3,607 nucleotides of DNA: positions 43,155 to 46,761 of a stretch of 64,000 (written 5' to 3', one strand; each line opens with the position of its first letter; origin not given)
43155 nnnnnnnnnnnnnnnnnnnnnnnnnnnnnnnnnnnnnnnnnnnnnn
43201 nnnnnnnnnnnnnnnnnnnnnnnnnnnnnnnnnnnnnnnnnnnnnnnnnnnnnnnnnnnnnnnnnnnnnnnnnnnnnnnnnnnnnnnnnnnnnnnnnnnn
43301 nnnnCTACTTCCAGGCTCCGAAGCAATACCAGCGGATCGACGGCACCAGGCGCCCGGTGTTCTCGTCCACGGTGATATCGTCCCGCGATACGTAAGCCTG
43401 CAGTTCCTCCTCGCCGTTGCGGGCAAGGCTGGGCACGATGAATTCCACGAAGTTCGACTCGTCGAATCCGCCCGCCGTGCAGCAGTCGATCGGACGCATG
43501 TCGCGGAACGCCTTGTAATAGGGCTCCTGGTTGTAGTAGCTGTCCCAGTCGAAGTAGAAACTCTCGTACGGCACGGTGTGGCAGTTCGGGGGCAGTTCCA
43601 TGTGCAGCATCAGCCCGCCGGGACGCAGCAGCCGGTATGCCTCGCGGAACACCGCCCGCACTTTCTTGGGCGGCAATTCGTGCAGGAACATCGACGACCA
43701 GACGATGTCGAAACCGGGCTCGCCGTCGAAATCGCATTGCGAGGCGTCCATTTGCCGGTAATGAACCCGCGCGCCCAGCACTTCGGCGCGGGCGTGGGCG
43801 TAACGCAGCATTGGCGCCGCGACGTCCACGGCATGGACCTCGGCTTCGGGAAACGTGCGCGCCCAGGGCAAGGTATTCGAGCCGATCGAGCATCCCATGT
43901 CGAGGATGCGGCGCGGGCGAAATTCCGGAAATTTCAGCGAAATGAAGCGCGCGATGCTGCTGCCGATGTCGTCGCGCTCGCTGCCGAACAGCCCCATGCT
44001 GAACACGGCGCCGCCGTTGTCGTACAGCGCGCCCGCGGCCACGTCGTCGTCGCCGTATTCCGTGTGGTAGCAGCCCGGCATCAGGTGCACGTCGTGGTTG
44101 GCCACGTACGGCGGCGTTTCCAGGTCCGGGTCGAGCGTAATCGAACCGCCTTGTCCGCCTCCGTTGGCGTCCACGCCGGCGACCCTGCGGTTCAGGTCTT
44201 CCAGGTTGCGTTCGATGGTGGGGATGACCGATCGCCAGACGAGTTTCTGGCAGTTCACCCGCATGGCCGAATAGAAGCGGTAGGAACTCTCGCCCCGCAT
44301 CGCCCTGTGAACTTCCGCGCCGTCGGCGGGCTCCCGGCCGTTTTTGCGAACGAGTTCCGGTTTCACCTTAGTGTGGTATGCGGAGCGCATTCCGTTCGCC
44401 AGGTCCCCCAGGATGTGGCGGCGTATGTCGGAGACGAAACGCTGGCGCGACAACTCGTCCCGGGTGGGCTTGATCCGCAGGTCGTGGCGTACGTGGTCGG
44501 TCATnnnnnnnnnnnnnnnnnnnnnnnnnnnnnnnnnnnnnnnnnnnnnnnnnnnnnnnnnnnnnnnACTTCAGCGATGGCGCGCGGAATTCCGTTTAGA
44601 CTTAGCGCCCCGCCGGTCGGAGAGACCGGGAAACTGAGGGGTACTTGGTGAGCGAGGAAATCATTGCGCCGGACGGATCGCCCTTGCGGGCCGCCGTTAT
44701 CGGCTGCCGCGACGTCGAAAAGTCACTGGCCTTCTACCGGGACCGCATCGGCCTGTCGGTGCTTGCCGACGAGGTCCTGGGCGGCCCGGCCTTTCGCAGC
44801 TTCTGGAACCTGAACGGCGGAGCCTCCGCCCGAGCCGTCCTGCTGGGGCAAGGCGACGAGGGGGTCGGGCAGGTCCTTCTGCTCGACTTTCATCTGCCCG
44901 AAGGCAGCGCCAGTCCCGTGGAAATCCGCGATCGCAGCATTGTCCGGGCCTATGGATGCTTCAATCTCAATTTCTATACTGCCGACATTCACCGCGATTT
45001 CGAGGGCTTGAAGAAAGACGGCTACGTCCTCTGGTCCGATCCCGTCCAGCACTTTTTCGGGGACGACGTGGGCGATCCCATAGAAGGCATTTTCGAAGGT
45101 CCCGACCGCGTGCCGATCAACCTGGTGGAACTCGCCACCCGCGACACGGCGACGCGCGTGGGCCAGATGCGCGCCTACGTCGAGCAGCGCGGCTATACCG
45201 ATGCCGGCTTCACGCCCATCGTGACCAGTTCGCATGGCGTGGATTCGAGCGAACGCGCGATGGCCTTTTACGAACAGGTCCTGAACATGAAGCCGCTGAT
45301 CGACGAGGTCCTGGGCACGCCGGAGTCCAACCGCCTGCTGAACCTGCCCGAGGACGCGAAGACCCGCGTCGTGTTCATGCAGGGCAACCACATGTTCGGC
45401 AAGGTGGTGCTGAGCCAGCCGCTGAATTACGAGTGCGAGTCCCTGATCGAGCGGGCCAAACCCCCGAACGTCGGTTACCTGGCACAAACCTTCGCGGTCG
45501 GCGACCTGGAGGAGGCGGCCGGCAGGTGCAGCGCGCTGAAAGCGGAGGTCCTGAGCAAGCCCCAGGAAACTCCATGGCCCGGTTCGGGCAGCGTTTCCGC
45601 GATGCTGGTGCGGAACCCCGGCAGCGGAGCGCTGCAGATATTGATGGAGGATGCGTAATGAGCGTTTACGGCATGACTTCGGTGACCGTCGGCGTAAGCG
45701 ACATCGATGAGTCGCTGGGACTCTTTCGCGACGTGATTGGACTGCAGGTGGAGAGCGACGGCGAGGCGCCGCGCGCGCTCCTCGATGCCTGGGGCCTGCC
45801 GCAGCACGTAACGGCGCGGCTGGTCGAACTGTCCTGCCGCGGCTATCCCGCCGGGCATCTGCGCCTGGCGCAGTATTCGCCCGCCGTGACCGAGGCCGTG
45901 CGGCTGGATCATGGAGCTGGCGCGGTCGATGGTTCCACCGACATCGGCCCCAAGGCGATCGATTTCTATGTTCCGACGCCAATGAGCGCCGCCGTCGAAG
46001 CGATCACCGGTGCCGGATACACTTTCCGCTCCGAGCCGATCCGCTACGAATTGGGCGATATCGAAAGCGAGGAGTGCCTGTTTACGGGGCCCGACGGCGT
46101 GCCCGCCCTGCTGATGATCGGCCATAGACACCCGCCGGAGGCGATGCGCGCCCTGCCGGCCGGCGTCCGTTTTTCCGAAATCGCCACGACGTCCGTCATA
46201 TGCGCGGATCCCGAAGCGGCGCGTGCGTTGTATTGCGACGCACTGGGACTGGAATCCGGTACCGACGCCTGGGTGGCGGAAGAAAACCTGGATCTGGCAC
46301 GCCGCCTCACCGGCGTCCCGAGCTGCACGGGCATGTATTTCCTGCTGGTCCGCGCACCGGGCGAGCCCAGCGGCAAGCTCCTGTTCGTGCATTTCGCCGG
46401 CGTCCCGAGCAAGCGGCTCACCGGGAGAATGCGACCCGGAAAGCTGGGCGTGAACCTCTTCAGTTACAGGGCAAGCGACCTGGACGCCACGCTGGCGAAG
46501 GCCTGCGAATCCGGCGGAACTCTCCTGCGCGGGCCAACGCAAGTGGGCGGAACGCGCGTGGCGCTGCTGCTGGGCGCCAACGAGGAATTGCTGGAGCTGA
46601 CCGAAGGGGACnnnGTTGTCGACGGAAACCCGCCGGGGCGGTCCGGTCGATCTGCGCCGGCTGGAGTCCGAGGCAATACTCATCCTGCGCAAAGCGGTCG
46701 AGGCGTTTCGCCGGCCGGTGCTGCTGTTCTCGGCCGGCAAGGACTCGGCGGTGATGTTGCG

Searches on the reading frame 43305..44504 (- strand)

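Call 3: search_protein_families(library=pfam, proteins=[window:43305-44504:-], max_evalue=0.01)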
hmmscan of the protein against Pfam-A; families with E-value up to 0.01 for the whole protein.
window:43305-44504:- (399 aa): 7 families
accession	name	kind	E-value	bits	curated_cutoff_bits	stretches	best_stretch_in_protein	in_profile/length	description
PF13649.12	Methyltransf_25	-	4.4e-22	79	27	1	200-297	1-97/97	Methyltransferase domain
PF08241.18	Methyltransf_11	-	1.2e-17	64.8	21.2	1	201-299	1-93/95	Methyltransferase domain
PF08242.18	Methyltransf_12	-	1.2e-15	58.4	30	1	201-298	1-97/98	Methyltransferase domain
PF13847.12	Methyltransf_31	-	3.8e-10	40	27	1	199-300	6-108/145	Methyltransferase domain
PF13489.12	Methyltransf_23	-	1.5e-09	38.2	27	1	184-308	9-123/164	Methyltransferase domain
PF01209.24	Ubie_methyltran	-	1.1e-07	31.9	20.1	1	194-318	45-167/233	ubiE/COQ5 methyltransferase family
PF05175.20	MTS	-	1.2e-05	25.4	23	1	170-299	8-136/170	Methyltransferase small domain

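Call 57: search_protein_families(library=ncbifam, proteins=[window:43305-44504:-], max_evalue=0.000001)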
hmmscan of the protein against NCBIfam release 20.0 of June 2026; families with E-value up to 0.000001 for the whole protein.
window:43305-44504:- (399 aa): 11 families
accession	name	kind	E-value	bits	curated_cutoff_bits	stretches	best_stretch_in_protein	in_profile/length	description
NF043040.1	corrin_prot_MT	hypoth_equivalog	2.8e-17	62.9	180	1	196-300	41-146/216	corrinoid protein-associated methyltransferase CpaM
TIGR02072.1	BioC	equivalog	6.6e-15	55.6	184.95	1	190-301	29-132/244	malonyl-ACP O-methyltransferase BioC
TIGR01934.1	MenG_MenH_UbiE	subfamily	2.3e-10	40.2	158.35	1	161-308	12-148/223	ubiquinone/menaquinone biosynthesis methyltransferase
NF007610.0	PRK10258.1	equivalog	1.1e-08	34.7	342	1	192-299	38-136/251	malonyl-ACP O-methyltransferase BioC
NF041537.1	ArsM_AhpD_UU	exception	1.2e-08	34.1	510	1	199-300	79-179/345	arsenite methyltransferase/AhpD domain selenoprotein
NF041536.1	ArsM_DUF2284_UU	exception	3.2e-08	32.3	575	1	198-300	78-179/459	arsenite methyltransferase/DUF2284 domain selenoprotein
NF010703.0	PRK14103.1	equivalog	4.8e-08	32.7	320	1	193-313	26-135/256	trans-aconitate 2-methyltransferase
NF004851.0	PRK06202.1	equivalog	9.6e-08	31.7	243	1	194-294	58-159/237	hypothetical protein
NF038261.1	rhodoquin_RquA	equivalog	2.1e-07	30.9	175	1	198-303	51-155/218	rhodoquinone biosynthesis methyltransferase RquA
NF047649.1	MTase_UXPK_star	exception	3.2e-07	29.7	460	1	199-300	80-180/283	methyltransferase/UXPK-star double selenoprotein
NF001244.0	PRK00216.1-5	equivalog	7.2e-07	28.7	216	0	194-307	46-159/236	bifunctional demethylmenaquinone methyltransferase/2-methoxy-6-polyprenyl-1,4-benzoquinol methylase UbiE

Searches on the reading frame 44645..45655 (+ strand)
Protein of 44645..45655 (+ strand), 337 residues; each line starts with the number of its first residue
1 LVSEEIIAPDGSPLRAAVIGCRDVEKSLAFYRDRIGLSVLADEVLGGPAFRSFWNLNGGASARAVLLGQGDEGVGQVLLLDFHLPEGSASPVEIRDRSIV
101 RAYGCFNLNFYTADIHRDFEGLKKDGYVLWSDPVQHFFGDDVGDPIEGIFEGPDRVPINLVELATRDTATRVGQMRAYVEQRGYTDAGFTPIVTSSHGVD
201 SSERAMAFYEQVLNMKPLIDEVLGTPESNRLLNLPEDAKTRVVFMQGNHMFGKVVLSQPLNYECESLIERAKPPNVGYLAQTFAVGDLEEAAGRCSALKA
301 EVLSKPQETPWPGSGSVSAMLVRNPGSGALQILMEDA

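Call 3: search_protein_families(library=pfam, proteins=[window:44645-45655:+], max_evalue=0.01)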
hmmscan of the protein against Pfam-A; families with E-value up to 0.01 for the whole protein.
window:44645-45655:+ (337 aa): 3 families
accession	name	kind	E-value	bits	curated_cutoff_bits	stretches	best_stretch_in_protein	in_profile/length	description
PF00903.31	Glyoxalase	-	5.8e-14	53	20.6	2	18-157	6-118/121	Glyoxalase/Bleomycin resistance protein/Dioxygenase superfamily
PF13669.12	Glyoxalase_4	-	1.4e-06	28.9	27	1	199-306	7-97/109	Glyoxalase/Bleomycin resistance protein/Dioxygenase superfamily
PF22677.2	Ble-like_N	-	0.00046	20.3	24.5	0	23-39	11-27/41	Bleomycin resistance protein-like N-terminal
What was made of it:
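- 44645..46614 (+): Two tandem two-domain VOC/glyoxalase-fold genes, tightly packed upstream in the same orientation. They probably form one operon with cysD-cysC. Pfam Glyoxalase hits (call 3).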

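Call 57: search_protein_families(library=ncbifam, proteins=[window:44645-45655:+], max_evalue=0.000001)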
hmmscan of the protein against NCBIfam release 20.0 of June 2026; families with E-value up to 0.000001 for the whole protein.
window:44645-45655:+ (337 aa): 0 families

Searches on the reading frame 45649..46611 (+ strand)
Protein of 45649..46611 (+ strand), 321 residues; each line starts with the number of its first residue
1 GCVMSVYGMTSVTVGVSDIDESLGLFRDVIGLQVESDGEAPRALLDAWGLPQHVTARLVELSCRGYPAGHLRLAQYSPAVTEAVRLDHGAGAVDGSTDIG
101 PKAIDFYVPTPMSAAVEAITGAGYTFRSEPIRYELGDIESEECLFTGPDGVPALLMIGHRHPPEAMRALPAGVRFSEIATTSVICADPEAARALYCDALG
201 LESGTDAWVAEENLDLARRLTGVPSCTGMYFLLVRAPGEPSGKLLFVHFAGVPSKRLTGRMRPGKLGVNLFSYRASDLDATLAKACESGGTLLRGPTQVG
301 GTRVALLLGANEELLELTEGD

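Call 3: search_protein_families(library=pfam, proteins=[window:45649-46611:+], max_evalue=0.01)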
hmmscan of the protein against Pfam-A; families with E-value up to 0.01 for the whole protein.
window:45649-46611:+ (321 aa): 3 families
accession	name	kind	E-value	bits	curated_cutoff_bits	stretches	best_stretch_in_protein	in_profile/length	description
PF00903.31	Glyoxalase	-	7.8e-09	36.4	20.6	0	11-151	4-117/121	Glyoxalase/Bleomycin resistance protein/Dioxygenase superfamily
PF18029.7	Glyoxalase_6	-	3.8e-05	24.7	23.6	0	185-297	6-88/106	Glyoxalase-like domain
PF13669.12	Glyoxalase_4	-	0.00011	22.9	27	0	183-304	5-107/109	Glyoxalase/Bleomycin resistance protein/Dioxygenase superfamily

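Call 57: search_protein_families(library=ncbifam, proteins=[window:45649-46611:+], max_evalue=0.000001)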
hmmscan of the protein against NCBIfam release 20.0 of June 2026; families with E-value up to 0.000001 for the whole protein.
window:45649-46611:+ (321 aa): 0 families
